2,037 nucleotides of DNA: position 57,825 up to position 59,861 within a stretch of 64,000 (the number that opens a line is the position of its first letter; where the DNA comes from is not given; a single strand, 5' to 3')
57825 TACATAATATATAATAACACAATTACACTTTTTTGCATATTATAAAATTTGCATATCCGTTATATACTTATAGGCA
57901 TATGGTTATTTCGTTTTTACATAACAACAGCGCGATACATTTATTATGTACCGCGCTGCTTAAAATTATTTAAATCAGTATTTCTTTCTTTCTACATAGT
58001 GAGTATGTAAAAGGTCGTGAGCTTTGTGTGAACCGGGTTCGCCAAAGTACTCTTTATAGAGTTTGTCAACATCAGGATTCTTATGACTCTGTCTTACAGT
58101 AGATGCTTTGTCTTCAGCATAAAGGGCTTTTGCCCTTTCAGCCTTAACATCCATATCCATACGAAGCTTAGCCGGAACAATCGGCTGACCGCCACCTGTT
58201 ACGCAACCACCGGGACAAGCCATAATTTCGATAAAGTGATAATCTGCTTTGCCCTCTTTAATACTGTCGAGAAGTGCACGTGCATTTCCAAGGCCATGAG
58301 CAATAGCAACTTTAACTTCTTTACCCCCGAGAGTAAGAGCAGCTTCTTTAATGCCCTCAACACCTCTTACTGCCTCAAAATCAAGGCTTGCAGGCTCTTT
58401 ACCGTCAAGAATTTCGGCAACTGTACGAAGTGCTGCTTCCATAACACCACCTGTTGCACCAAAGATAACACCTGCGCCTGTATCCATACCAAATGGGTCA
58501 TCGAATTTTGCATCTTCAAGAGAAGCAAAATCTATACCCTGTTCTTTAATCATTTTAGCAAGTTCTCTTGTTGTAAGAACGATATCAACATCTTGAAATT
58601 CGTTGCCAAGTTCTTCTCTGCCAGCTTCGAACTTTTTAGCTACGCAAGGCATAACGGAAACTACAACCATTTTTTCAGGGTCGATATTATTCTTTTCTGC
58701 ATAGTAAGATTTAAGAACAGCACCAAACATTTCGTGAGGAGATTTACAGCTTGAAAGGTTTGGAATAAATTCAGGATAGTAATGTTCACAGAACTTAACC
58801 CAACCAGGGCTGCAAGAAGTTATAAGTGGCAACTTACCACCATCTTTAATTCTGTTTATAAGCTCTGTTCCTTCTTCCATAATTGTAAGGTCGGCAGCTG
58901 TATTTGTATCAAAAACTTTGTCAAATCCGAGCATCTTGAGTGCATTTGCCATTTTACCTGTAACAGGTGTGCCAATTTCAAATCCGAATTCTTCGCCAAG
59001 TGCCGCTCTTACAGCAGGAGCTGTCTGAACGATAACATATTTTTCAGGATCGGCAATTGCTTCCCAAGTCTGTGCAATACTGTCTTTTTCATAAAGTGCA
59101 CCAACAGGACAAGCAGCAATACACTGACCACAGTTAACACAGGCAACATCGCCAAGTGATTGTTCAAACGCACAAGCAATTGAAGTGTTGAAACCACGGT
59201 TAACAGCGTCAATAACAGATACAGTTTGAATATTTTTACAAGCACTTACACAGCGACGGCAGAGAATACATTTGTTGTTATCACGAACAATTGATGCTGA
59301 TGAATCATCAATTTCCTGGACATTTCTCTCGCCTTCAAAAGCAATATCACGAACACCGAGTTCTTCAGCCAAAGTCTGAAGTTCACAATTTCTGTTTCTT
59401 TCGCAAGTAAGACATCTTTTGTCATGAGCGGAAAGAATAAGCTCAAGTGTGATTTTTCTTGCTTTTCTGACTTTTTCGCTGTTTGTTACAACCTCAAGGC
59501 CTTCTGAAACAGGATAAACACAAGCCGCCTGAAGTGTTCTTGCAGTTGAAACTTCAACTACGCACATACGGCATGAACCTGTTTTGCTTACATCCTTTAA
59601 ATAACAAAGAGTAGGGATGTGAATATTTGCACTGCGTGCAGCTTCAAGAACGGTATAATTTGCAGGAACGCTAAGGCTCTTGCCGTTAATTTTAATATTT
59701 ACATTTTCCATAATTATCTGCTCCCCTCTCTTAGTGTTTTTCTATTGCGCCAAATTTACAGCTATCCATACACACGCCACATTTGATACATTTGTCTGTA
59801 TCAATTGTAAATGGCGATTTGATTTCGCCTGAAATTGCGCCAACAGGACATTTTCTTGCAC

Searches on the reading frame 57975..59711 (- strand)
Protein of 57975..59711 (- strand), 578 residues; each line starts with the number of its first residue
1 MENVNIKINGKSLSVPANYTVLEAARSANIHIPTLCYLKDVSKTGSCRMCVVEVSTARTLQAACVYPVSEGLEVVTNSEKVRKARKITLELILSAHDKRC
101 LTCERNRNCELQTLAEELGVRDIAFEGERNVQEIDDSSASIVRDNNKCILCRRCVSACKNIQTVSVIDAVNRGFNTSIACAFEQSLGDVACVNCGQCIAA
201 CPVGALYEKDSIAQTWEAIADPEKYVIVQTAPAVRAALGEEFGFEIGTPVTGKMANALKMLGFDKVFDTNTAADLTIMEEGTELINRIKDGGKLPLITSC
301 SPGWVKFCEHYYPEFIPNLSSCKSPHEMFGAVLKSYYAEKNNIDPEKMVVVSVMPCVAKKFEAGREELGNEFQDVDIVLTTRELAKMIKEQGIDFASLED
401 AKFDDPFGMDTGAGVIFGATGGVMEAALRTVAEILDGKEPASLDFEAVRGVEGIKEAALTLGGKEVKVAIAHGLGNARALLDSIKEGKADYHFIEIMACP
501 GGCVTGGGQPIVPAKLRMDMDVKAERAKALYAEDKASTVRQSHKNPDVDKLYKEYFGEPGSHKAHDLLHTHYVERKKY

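Call 80: search_protein_families(library=pfam, proteins=[window:57975-59711:-], max_evalue=0.00001)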
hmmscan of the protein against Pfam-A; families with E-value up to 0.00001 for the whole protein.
window:57975-59711:- (578 aa): 7 families
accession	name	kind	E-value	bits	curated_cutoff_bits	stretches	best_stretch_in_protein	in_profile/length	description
PF02906.19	Fe_hyd_lg_C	-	1.6e-104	349.3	22.1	1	224-507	1-245/245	Iron only hydrogenase large subunit, C-terminal domain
PF02256.22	Fe_hyd_SSU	-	2e-25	89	24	1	521-575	2-56/56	Iron hydrogenase small subunit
PF13510.11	Fer2_4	-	5.3e-19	68.5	22.8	1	2-78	2-81/82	2Fe-2S iron-sulfur cluster binding domain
PF10588.14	NADH-G_4Fe-4S_3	-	1.4e-15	57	27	1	85-122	1-38/40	NADH-ubiquinone oxidoreductase-G iron-sulfur binding region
PF00111.32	Fer2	-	3.4e-07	30.6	21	1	7-57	2-50/77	2Fe-2S iron-sulfur cluster binding domain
PF12838.12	Fer4_7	-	1.1e-06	29.5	27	1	147-205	1-52/52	4Fe-4S dicluster domain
PF22117.2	Fer4_Nqo3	-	1.4e-06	28.9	27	1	141-206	4-66/67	NADH-quinone oxidoreductase subunit 3, ferredoxin-like domain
